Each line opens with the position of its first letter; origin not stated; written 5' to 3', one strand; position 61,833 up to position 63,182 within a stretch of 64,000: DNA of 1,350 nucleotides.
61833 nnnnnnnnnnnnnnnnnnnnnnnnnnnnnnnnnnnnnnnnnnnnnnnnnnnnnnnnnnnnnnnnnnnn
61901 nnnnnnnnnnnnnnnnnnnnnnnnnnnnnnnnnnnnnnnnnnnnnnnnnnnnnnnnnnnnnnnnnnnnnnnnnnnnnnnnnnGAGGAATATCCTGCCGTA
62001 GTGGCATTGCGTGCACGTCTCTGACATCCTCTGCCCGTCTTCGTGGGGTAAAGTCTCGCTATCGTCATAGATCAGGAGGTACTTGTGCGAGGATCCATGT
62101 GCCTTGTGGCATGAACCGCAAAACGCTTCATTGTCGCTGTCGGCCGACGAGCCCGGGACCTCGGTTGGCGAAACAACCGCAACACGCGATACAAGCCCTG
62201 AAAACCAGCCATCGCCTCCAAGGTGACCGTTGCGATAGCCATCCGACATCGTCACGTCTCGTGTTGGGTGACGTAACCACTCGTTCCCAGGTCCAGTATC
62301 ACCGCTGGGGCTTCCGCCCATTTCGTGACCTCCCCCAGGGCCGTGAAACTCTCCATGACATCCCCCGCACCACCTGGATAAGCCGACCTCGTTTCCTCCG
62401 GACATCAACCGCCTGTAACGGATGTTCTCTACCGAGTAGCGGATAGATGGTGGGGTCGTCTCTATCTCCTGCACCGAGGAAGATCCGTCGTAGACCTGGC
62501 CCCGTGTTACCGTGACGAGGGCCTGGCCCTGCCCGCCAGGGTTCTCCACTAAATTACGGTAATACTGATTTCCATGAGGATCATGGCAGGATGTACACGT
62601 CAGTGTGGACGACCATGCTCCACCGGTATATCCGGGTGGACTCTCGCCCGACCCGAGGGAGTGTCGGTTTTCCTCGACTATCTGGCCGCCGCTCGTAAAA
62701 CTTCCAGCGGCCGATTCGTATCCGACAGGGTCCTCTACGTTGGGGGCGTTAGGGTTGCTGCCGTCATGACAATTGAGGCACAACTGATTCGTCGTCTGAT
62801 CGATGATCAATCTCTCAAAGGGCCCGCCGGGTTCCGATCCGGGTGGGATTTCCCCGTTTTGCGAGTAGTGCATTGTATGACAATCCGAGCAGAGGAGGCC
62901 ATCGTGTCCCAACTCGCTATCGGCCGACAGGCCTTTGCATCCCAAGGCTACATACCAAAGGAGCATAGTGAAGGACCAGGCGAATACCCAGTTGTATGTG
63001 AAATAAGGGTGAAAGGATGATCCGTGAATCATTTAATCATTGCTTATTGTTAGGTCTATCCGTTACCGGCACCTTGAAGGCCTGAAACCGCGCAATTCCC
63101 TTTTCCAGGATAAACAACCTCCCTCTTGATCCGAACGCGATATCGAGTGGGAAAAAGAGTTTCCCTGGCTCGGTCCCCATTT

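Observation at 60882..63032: Tandemly duplicated OmcS-like module in one polypeptide (12 hemes, 6+6)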

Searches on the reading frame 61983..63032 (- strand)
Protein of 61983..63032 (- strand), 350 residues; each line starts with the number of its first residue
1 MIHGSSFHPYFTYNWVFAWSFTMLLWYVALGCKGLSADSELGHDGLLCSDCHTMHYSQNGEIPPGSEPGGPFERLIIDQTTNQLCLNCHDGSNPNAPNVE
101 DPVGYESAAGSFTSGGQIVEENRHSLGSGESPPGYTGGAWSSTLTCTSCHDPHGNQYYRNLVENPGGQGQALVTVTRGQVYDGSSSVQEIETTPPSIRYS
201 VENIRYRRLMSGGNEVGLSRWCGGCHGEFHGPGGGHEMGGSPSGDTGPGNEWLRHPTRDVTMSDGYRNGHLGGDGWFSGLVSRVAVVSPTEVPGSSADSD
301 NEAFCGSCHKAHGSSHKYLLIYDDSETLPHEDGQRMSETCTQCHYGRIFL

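Call 51: find_homologous_proteins(query=window:61983-63032:-, max_evalue=1e-10)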
Query window:61983-63032:- (350 aa): 148 proteins with E <= 1e-10 among 2374 candidates; the best 120 are listed.
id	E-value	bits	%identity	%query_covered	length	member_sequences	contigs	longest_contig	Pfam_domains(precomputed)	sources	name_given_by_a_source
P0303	7.9e-96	340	51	89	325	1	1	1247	PF09699.16,PF14522.12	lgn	-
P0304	3.0e-92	328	49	93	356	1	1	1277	PF09699.16,PF14522.12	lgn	-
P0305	1.1e-88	316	47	96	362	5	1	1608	PF09699.16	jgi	-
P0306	1.3e-88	316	51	86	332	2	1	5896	PF09699.16,PF14522.12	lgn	-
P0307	1.5e-88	316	48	94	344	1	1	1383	PF09699.16,PF14522.12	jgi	jgi:hypothetical protein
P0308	2.0e-88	315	47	95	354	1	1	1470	PF09699.16,PF14522.12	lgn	-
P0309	7.5e-88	313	47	94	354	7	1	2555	PF09699.16,PF14522.12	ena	-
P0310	7.8e-88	313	50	86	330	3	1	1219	PF09699.16,PF14522.12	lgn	-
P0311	4.4e-87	311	49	86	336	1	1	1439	PF09699.16,PF14522.12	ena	-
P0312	7.1e-87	310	51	86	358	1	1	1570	PF09699.16,PF14522.12,PF22113.2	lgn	-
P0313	4.2e-86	307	46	93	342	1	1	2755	PF09699.16,PF14522.12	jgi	-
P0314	5.1e-86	307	45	93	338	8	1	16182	PF09699.16,PF14522.12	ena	-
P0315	6.5e-86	307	49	89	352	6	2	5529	PF09699.16,PF14522.12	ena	-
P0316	1.7e-85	305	46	92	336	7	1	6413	PF09699.16,PF14522.12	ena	-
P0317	3.8e-85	304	48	86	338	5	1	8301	PF09699.16,PF14522.12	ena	-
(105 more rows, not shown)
